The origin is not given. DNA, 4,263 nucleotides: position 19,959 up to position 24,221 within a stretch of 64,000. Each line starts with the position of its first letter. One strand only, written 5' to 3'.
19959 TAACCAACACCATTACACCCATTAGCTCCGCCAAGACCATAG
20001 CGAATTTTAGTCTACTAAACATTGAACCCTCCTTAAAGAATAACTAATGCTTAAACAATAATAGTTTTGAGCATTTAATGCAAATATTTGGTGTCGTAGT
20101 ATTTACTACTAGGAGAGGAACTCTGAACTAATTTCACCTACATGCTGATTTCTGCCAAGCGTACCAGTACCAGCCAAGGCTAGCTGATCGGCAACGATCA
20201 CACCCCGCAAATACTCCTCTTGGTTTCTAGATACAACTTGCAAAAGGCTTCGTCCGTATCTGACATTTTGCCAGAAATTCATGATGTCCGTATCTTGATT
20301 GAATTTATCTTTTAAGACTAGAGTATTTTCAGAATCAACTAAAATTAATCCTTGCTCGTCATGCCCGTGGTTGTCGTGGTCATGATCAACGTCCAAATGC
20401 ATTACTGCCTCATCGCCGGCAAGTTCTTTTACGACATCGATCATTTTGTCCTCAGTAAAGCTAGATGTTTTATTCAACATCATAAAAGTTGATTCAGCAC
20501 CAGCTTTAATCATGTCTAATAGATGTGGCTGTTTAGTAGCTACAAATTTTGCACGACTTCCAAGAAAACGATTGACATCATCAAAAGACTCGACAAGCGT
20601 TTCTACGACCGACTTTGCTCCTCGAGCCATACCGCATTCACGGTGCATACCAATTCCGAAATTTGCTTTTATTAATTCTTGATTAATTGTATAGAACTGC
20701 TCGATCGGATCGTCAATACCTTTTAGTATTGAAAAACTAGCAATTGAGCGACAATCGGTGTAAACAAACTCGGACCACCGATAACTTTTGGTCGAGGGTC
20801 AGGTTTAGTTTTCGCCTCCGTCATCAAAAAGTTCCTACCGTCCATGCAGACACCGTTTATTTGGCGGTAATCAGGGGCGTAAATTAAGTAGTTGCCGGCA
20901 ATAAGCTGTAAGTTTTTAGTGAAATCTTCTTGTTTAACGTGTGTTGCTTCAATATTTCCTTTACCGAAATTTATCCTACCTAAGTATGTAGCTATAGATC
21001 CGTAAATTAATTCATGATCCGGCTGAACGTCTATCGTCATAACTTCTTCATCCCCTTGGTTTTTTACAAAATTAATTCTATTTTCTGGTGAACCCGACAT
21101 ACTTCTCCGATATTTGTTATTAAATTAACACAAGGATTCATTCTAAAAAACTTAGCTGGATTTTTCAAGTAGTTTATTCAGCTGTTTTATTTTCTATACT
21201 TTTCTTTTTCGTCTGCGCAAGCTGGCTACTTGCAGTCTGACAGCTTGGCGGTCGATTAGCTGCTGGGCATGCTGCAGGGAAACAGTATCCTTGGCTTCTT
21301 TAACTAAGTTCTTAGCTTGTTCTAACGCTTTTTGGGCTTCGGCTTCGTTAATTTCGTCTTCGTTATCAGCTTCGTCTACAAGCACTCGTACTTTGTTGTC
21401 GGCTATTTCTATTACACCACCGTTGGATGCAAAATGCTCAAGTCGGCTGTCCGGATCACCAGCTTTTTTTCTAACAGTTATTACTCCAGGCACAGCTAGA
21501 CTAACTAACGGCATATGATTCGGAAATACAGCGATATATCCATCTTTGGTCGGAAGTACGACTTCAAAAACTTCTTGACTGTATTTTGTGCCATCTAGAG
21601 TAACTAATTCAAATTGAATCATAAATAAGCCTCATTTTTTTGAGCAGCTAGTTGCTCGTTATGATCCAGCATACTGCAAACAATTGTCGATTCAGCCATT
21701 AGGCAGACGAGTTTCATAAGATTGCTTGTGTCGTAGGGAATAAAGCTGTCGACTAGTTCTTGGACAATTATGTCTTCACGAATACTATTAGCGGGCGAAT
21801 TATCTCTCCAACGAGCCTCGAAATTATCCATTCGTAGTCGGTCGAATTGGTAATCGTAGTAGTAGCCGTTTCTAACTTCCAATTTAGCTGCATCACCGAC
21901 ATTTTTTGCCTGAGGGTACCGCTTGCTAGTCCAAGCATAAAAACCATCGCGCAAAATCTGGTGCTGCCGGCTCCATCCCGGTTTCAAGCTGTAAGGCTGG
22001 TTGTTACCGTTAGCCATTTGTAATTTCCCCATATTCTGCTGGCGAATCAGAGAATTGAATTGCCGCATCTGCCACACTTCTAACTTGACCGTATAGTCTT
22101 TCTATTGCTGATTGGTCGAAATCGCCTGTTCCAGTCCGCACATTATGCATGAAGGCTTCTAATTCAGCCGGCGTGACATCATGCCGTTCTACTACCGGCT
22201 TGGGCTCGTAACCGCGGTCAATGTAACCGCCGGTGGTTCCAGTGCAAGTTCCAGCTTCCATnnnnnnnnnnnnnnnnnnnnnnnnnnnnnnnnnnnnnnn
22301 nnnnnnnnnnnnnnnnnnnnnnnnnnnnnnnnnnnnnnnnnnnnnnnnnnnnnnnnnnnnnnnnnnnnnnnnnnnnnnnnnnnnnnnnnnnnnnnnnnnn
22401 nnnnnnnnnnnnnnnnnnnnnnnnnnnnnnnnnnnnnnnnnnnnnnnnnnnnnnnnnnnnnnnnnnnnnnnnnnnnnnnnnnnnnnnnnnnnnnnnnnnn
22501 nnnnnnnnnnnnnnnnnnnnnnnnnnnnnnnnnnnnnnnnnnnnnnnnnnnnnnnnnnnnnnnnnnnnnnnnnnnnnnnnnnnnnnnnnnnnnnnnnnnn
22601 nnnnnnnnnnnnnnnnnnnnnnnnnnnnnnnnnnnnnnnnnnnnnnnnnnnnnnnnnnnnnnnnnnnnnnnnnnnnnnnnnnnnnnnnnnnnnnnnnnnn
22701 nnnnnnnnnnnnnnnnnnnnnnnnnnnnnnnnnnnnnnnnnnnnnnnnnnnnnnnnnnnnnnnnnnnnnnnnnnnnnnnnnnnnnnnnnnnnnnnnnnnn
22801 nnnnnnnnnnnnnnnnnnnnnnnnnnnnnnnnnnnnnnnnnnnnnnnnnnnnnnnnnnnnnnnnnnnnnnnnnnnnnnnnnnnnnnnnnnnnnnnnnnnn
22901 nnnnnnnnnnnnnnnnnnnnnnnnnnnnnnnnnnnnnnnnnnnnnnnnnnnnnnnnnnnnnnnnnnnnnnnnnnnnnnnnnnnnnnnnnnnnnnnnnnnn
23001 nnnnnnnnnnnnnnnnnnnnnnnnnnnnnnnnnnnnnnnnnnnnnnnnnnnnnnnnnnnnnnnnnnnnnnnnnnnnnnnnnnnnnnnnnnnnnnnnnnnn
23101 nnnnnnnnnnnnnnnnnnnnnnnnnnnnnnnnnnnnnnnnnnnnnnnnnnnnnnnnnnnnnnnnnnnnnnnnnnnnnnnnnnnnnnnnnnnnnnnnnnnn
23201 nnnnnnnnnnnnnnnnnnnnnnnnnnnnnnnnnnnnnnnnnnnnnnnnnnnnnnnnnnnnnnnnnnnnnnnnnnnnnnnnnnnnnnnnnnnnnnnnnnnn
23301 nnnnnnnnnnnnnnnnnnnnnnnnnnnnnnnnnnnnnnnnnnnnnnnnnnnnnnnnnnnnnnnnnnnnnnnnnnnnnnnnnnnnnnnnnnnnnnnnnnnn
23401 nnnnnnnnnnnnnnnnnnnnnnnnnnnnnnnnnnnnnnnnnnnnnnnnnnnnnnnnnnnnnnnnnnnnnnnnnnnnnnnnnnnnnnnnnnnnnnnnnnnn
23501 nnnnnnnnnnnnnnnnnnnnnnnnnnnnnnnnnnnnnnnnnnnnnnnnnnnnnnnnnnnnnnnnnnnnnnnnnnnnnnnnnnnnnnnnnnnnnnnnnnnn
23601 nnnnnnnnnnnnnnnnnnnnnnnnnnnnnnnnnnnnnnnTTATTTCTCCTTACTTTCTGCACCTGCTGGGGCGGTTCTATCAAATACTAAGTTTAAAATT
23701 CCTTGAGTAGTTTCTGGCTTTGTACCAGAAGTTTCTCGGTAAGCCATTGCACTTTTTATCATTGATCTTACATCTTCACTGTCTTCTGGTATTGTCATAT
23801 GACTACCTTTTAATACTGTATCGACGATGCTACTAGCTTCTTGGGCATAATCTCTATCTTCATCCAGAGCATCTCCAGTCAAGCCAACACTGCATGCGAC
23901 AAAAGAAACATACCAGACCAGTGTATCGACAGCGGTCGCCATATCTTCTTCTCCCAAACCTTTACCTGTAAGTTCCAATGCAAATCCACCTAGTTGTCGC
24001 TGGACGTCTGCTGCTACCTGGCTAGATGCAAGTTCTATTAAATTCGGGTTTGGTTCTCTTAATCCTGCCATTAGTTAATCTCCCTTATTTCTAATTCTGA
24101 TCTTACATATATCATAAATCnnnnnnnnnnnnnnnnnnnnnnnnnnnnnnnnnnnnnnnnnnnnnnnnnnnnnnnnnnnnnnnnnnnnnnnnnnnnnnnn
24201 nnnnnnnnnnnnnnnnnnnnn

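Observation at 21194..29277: F1Fo ATP synthase operon with three extra translationally coupled ORFs between atpA/atpG, atpG/atpD and atpD/atpC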

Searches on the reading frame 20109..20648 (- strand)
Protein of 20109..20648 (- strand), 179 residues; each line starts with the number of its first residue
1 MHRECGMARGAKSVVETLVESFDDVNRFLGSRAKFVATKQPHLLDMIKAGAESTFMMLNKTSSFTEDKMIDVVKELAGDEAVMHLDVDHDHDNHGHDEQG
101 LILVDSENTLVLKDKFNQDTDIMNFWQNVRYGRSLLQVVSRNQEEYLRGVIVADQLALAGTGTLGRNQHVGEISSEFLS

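Call 4: search_protein_families(library=pfam, proteins=[window:20109-20648:-], max_evalue=1)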
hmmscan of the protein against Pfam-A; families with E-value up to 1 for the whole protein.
window:20109-20648:- (179 aa): 1 family
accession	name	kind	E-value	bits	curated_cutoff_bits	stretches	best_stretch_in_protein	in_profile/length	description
PF04839.18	PSRP-3_Ycf65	-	0.18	12.5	25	1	116-128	35-47/48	Plastid and cyanobacterial ribosomal protein (PSRP-3 / Ycf65)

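Call 9: search_protein_families(library=ncbifam, proteins=[window:20109-20648:-], max_evalue=1)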
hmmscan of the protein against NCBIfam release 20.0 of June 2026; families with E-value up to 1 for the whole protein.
window:20109-20648:- (179 aa): 0 families

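Call 10: search_protein_families(library=phrogs, proteins=[window:20109-20648:-], max_evalue=1)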
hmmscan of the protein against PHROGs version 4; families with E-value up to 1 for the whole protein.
window:20109-20648:- (179 aa): 0 families

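Call 69: search_protein_families(library=padloc, proteins=[window:20109-20648:-], max_evalue=1)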
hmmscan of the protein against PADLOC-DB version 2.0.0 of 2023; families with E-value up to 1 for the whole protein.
window:20109-20648:- (179 aa): 0 families

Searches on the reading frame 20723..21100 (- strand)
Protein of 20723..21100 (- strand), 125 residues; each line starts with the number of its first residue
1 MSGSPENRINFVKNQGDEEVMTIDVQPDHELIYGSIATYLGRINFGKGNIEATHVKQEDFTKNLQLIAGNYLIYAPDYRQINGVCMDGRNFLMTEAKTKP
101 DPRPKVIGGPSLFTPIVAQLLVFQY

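Call 4: search_protein_families(library=pfam, proteins=[window:20723-21100:-], max_evalue=1)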
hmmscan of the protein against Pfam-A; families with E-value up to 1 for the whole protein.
window:20723-21100:- (125 aa): 0 families

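Call 9: search_protein_families(library=ncbifam, proteins=[window:20723-21100:-], max_evalue=1)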
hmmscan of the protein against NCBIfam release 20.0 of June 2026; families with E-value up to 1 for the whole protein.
window:20723-21100:- (125 aa): 0 families

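Call 10: search_protein_families(library=phrogs, proteins=[window:20723-21100:-], max_evalue=1)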
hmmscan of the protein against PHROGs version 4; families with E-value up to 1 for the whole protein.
window:20723-21100:- (125 aa): 1 family
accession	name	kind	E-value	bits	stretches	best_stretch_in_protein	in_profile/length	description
phrog_38723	-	unknown function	0.29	12.5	1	13-63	41-90/123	-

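Call 69: search_protein_families(library=padloc, proteins=[window:20723-21100:-], max_evalue=1)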
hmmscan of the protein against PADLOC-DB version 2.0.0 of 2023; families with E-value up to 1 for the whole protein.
window:20723-21100:- (125 aa): 0 families

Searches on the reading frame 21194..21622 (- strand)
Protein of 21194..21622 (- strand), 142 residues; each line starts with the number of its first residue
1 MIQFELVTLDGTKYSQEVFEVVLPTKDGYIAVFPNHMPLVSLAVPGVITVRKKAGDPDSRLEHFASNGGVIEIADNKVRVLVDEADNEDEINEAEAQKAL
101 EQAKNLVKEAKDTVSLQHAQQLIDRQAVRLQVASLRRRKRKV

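Call 4: search_protein_families(library=pfam, proteins=[window:21194-21622:-], max_evalue=1)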
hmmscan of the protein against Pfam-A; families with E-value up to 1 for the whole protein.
window:21194-21622:- (142 aa): 4 families
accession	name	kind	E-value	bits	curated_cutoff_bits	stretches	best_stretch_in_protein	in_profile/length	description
PF02823.21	ATP-synt_DE_N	-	6.9e-19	68.1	27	1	2-85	1-80/80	ATP synthase, Delta/Epsilon chain, beta-sandwich domain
PF00401.25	ATP-synt_DE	-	7.1e-05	23.3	24.6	1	89-133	1-46/47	ATP synthase, Delta/Epsilon chain, long alpha-helix domain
PF12862.13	ANAPC5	-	0.028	14.9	23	1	93-121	54-82/91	Anaphase-promoting complex subunit 5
PF10979.13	DUF2786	-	0.17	12.3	23.9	1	88-108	14-34/40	Protein of unknown function (DUF2786)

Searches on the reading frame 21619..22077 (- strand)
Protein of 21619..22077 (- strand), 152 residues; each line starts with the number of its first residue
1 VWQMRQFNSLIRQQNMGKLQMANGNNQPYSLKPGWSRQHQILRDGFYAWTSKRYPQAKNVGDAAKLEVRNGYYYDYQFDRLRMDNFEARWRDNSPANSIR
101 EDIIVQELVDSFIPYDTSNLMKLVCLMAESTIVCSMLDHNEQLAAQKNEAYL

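Call 4: search_protein_families(library=pfam, proteins=[window:21619-22077:-], max_evalue=1)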
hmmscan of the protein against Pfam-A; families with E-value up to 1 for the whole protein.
window:21619-22077:- (152 aa): 0 families

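Call 9: search_protein_families(library=ncbifam, proteins=[window:21619-22017:-], max_evalue=1)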
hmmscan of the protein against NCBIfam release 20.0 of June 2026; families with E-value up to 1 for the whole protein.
window:21619-22017:- (132 aa): 0 families

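Call 10: search_protein_families(library=phrogs, proteins=[window:21619-22017:-], max_evalue=1)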
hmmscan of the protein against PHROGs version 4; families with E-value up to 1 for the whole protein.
window:21619-22017:- (132 aa): 0 families

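Call 69: search_protein_families(library=padloc, proteins=[window:21619-22017:-], max_evalue=1)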
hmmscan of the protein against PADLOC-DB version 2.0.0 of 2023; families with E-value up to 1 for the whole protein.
window:21619-22017:- (132 aa): 0 families

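Call 71: search_dna_similar(query=window:21619-22017:-, collection=phages, mode=protein, max_evalue=0.1, max_rows=5)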
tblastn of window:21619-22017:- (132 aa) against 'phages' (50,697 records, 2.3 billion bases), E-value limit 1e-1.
Records with a match: 1; places in all: 1; records where one place covers at least 80% of the query: 0.
Best place of each record, by identity: <60% 1.
By first word of the organism name: Arthrobacter 1.
By host as written in the record: Arthrobacter globiformis B-2979 1.
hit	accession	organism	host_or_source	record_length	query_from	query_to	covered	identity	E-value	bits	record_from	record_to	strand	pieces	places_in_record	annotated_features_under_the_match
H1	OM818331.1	Arthrobacter phage BruhMoment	Arthrobacter globiformis B-2979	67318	41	96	42%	33.9%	2e-2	39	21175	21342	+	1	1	31: tape measure protein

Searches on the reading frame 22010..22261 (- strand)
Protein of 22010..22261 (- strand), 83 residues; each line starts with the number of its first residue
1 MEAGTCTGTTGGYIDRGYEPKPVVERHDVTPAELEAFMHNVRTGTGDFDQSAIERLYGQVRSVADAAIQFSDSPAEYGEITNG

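Call 4: search_protein_families(library=pfam, proteins=[window:22010-22261:-], max_evalue=1)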
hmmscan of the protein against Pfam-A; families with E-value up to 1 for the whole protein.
window:22010-22261:- (83 aa): 0 families

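Call 9: search_protein_families(library=ncbifam, proteins=[window:22010-22261:-], max_evalue=1)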
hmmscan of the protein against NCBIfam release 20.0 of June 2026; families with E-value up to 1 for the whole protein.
window:22010-22261:- (83 aa): 0 families

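Call 10: search_protein_families(library=phrogs, proteins=[window:22010-22261:-], max_evalue=1)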
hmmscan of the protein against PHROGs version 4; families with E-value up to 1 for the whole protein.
window:22010-22261:- (83 aa): 1 family
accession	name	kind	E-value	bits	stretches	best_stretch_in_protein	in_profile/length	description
phrog_11000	-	unknown function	0.01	16.9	1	41-76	41-76/85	-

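Call 69: search_protein_families(library=padloc, proteins=[window:22010-22261:-], max_evalue=1)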
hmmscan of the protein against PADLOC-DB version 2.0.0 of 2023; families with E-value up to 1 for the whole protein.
window:22010-22261:- (83 aa): 0 families

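Call 72: list_cluster_members(proteins=[window:22010-22261:-, window:21619-22017:-, window:21619-22077:-, window:23640-24071:-])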
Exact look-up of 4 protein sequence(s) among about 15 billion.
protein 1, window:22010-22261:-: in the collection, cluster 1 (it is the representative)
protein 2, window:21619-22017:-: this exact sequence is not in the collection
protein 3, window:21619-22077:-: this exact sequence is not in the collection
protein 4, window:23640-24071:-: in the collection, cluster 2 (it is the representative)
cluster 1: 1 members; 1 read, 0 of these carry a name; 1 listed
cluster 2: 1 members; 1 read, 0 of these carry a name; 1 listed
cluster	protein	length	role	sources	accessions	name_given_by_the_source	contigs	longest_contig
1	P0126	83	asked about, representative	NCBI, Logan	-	-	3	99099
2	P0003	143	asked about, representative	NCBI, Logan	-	-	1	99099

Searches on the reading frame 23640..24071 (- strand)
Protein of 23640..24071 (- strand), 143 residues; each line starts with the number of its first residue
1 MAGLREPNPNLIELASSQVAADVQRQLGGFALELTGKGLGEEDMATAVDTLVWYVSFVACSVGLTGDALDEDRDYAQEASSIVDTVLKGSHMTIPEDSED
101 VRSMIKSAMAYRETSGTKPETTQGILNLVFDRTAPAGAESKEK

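Call 4: search_protein_families(library=pfam, proteins=[window:23640-24071:-], max_evalue=1)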
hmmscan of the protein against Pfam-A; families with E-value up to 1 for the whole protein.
window:23640-24071:- (143 aa): 2 families
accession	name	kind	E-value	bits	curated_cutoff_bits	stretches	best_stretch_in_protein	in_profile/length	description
PF05480.16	PSMbeta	-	0.035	14.3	25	1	73-89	18-34/43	Phenol-soluble modulin beta protein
PF16132.11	DUF4843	-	0.14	12.1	34.5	1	58-96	35-73/163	Domain of unknown function (DUF4843)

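Call 9: search_protein_families(library=ncbifam, proteins=[window:23640-24071:-], max_evalue=1)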
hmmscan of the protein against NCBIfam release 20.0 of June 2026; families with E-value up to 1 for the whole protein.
window:23640-24071:- (143 aa): 1 family
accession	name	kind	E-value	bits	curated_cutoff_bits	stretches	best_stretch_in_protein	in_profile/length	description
NF006949.0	PRK09431.1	equivalog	0.011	14.3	499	1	50-111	261-319/554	asparagine synthase B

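Call 10: search_protein_families(library=phrogs, proteins=[window:23640-24071:-], max_evalue=1)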
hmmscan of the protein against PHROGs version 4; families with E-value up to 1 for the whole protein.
window:23640-24071:- (143 aa): 1 family
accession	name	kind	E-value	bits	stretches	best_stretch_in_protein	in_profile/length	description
phrog_26774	-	unknown function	0.033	13.9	0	74-127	283-338/435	-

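Call 12: search_solved_structures(query=window:23640-24071:-, max_evalue=10)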
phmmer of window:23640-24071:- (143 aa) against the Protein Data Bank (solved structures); distinct sequences matched with E-value up to 10: 0.

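Call 19: find_homologous_proteins(query=window:23640-24071:-, max_evalue=0.01)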
Query window:23640-24071:- (143 aa): 1 proteins with E <= 0.01 among 20 candidates.
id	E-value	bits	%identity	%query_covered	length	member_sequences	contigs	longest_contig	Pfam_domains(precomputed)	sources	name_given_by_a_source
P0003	1.2e-85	302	100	100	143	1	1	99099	-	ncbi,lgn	-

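Call 58: predict_structure(protein=window:23640-24071:-)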
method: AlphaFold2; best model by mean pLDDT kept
length: 143 residues; sequences in the alignment: 1
mean_pLDDT: 41.5   pTM: 0.29
mean pLDDT of the five models: 41.5, 40.2, 39.4, 38.8, 37.4
residues with pLDDT >= 90: 0; 70-90: 0; 50-70: 14; < 50: 129
segments of 3 or more residues with pLDDT < 50: 1-22, 34-49, 58-143
pLDDT, mean of each block of 10 residues (from residue 1): 32 38 49 47 47 52 39 42 44 37 43 37 38 36 41
secondary structure, 60 per line:
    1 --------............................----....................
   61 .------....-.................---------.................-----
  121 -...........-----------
elements in order: H9-36 H41-61 H68-71 H73-89 H99-115 H122-132

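Call 61: search_solved_structures(query=A3, max_evalue=10)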
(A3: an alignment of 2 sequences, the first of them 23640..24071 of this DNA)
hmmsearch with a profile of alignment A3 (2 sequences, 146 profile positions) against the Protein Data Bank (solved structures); distinct sequences matched with E-value up to 10: 6.
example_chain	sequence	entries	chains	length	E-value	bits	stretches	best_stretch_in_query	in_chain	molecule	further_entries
9dbd_A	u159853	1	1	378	0.007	19.6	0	43-66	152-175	Tet4 Variant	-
9dbf_A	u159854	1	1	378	0.014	18.6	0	43-66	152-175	Tet4 Variant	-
1us4_A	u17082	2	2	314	0.77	12.9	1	10-89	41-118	PUTATIVE GLUR0 LIGAND BINDING CORE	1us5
8u79_A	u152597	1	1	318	0.8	12.9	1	10-89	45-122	Immunogenic protein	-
5o5o_A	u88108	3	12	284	1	12.6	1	68-104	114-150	RNase adapter protein RapZ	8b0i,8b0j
5o5q_A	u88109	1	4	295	1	12.5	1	68-104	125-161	RNase adapter protein RapZ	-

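Call 69: search_protein_families(library=padloc, proteins=[window:23640-24071:-], max_evalue=1)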
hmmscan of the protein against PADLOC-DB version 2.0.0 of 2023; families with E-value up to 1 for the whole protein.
window:23640-24071:- (143 aa): 0 families
